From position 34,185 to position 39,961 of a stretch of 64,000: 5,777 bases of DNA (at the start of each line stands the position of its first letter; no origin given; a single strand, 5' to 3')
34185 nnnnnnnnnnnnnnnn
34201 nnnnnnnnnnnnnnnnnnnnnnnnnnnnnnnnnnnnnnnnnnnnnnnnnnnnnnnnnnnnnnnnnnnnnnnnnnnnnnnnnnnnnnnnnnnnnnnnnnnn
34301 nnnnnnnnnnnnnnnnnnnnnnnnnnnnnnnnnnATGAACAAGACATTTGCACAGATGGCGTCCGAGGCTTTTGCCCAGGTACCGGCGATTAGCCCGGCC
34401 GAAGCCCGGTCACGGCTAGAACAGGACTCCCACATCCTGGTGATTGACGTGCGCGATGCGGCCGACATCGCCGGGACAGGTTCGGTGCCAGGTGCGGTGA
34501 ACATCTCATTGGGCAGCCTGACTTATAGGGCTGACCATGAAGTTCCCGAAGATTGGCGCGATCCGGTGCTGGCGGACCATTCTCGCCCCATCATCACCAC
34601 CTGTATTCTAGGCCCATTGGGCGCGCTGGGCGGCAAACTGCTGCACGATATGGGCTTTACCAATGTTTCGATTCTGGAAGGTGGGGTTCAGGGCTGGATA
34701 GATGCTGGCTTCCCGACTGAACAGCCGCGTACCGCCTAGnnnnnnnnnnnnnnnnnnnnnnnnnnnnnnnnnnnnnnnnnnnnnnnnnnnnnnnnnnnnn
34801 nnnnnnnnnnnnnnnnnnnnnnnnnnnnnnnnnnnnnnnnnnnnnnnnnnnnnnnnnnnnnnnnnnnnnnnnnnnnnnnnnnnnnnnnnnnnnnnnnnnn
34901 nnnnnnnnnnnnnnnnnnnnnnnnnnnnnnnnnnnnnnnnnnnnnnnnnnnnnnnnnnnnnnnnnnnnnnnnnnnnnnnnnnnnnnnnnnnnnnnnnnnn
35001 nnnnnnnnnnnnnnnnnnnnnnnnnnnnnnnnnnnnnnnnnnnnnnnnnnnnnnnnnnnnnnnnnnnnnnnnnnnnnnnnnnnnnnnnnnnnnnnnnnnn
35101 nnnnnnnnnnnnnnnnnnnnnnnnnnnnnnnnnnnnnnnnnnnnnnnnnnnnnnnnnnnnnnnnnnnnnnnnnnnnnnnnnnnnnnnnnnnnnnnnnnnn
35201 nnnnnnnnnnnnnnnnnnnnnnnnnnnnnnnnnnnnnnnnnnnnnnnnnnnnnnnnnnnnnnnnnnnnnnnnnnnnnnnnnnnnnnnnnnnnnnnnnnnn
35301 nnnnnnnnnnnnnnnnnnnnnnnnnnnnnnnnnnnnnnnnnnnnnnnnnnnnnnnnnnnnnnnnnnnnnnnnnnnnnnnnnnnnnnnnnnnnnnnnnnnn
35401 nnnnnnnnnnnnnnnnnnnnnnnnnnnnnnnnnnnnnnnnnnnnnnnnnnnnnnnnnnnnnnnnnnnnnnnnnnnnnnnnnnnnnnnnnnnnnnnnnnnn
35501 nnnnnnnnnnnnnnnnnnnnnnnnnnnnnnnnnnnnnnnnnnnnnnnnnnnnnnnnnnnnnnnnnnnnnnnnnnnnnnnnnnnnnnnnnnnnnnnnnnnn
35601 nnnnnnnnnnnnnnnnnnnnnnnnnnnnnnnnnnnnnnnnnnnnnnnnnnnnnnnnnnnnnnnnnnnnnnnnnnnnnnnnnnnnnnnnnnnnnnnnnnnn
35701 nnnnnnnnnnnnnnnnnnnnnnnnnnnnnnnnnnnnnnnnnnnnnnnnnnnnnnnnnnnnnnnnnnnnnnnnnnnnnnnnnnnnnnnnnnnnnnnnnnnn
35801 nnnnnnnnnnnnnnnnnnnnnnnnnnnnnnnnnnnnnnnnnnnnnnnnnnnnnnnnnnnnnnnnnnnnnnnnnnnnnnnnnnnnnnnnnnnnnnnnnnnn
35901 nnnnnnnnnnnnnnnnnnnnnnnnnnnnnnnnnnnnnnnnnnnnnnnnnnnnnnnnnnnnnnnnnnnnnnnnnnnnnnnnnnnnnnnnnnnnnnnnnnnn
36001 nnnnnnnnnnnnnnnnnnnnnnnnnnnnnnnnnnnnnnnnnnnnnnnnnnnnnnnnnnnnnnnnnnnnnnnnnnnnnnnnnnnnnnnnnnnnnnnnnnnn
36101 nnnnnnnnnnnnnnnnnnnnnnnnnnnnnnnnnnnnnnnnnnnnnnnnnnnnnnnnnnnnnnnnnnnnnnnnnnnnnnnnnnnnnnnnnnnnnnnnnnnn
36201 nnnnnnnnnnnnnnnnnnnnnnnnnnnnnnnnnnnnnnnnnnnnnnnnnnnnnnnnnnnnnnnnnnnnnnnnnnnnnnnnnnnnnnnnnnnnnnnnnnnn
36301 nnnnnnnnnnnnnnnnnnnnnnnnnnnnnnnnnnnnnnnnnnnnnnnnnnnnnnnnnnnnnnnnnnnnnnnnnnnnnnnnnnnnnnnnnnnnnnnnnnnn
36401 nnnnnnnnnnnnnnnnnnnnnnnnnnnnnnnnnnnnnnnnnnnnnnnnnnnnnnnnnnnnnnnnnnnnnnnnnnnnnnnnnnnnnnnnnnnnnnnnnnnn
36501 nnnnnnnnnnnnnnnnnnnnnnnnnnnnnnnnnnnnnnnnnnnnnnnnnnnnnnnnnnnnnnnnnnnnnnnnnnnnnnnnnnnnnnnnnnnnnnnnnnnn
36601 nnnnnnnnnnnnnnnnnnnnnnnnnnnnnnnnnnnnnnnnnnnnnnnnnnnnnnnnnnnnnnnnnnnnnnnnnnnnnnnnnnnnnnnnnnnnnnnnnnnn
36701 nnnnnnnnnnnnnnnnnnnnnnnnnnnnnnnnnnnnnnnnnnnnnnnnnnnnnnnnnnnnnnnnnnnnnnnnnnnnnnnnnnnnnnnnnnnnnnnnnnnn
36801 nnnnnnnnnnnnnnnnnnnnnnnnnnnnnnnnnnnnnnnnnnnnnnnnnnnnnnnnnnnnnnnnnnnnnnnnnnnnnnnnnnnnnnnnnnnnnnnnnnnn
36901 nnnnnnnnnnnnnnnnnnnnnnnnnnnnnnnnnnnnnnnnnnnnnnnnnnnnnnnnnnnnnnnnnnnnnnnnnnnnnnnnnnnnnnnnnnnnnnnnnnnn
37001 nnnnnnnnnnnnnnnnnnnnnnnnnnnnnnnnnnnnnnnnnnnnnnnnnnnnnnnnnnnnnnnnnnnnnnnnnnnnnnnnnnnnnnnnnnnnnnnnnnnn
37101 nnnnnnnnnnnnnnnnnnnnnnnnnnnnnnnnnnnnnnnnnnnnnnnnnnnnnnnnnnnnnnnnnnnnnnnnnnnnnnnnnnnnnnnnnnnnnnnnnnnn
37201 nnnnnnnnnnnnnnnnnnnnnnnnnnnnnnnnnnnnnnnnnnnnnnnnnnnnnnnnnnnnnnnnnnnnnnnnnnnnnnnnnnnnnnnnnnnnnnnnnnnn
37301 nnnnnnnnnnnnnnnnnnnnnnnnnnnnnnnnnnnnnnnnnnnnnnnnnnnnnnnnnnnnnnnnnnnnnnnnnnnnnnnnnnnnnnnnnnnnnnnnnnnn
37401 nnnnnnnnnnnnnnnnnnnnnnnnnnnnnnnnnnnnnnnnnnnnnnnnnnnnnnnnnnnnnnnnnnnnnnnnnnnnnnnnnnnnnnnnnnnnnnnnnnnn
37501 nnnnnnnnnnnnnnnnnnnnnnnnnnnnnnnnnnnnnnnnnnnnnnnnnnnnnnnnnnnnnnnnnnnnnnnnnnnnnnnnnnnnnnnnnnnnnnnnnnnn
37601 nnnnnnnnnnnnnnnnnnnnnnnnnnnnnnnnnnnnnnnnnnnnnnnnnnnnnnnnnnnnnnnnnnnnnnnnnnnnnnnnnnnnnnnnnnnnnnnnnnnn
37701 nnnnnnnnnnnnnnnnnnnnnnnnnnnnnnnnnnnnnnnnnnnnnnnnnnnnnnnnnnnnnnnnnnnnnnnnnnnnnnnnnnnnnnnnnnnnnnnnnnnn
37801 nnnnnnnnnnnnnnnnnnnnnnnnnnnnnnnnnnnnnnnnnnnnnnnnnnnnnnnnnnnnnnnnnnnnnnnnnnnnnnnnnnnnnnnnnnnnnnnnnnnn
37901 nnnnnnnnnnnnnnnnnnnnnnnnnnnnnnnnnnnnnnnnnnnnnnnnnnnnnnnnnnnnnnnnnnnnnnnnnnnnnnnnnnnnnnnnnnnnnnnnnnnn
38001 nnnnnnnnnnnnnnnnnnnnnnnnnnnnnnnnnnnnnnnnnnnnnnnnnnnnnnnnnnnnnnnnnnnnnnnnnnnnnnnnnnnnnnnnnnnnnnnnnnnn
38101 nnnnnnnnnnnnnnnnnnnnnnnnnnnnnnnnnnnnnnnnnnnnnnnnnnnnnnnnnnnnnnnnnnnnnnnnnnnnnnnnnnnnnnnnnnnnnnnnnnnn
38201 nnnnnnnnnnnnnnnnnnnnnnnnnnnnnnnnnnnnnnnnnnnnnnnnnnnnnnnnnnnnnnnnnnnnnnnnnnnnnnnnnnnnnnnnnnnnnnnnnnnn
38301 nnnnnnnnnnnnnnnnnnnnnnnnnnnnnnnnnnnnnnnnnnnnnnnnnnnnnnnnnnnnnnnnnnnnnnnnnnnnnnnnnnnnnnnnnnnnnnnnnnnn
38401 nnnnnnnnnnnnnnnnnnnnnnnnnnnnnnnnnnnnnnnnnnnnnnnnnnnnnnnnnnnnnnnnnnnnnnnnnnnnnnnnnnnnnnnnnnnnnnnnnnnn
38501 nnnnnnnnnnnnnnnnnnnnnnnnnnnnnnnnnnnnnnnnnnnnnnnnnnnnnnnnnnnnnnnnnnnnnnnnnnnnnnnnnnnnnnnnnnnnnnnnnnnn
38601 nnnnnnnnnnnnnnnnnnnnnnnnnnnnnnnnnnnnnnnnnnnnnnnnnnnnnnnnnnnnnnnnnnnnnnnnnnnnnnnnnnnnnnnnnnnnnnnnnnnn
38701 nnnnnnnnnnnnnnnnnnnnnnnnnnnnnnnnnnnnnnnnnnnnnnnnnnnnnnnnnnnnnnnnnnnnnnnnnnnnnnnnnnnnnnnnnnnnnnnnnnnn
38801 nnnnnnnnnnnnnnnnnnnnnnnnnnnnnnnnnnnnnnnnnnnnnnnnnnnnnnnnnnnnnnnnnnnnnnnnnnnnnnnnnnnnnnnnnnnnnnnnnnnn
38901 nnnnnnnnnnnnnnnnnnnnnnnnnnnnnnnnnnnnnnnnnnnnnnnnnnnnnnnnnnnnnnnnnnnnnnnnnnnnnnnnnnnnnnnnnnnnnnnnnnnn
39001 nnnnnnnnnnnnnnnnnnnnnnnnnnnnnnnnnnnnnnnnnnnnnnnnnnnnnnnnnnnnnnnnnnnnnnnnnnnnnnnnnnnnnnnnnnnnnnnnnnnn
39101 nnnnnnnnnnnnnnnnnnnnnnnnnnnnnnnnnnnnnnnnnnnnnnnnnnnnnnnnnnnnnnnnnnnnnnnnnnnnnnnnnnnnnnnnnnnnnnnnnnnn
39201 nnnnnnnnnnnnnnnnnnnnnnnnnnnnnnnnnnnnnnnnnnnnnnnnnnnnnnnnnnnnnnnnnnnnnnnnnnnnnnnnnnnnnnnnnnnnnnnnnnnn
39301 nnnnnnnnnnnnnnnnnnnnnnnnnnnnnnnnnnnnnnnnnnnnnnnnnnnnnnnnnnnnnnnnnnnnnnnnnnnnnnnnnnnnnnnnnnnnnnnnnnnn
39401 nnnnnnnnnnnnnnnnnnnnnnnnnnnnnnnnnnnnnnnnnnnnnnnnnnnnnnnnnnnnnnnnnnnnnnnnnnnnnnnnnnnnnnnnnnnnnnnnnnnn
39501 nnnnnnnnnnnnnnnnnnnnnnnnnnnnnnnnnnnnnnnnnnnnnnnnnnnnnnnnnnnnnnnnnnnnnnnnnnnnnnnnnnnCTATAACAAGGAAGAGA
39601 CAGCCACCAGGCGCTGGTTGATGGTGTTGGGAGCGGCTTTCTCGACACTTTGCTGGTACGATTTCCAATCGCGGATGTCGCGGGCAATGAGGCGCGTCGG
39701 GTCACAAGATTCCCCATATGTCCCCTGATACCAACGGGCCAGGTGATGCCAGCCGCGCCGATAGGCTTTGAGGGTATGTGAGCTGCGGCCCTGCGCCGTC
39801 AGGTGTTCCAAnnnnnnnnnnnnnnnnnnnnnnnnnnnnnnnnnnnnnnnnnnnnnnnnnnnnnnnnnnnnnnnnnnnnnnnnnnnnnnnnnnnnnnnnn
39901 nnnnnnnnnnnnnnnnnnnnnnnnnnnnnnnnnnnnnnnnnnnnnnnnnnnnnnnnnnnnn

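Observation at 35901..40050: Compact Tn4430-like Tn3-family transposon caught in decay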

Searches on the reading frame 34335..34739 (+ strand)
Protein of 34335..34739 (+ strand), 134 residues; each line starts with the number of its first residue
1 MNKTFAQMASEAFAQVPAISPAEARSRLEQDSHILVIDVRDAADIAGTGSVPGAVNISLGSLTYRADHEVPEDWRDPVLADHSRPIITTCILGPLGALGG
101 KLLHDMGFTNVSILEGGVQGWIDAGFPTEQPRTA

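Call 26: search_protein_families(library=pfam, proteins=[window:34335-34739:+], max_evalue=0.001)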
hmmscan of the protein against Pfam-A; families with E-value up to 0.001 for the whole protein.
window:34335-34739:+ (134 aa): 1 family
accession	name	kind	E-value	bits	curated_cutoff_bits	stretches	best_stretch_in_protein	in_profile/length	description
PF00581.25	Rhodanese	-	3e-16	60.1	22.2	1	20-123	1-101/102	Rhodanese-like domain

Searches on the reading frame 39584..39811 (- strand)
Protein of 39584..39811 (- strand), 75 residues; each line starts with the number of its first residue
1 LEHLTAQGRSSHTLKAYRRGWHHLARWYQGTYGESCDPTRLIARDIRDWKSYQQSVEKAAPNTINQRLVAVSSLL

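Call 3: search_protein_families(library=pfam, proteins=[window:39584-39811:-], max_evalue=0.01)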
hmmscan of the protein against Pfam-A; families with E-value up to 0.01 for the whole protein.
window:39584-39811:- (75 aa): 2 families
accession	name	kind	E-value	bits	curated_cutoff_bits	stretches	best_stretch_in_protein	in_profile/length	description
PF13495.12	Phage_int_SAM_4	-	1.3e-05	26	27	1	2-74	7-74/85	Phage integrase, N-terminal SAM-like domain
PF02899.23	Phage_int_SAM_1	-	0.00039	21.1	22.3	1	3-74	7-75/83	Phage integrase, N-terminal SAM-like domain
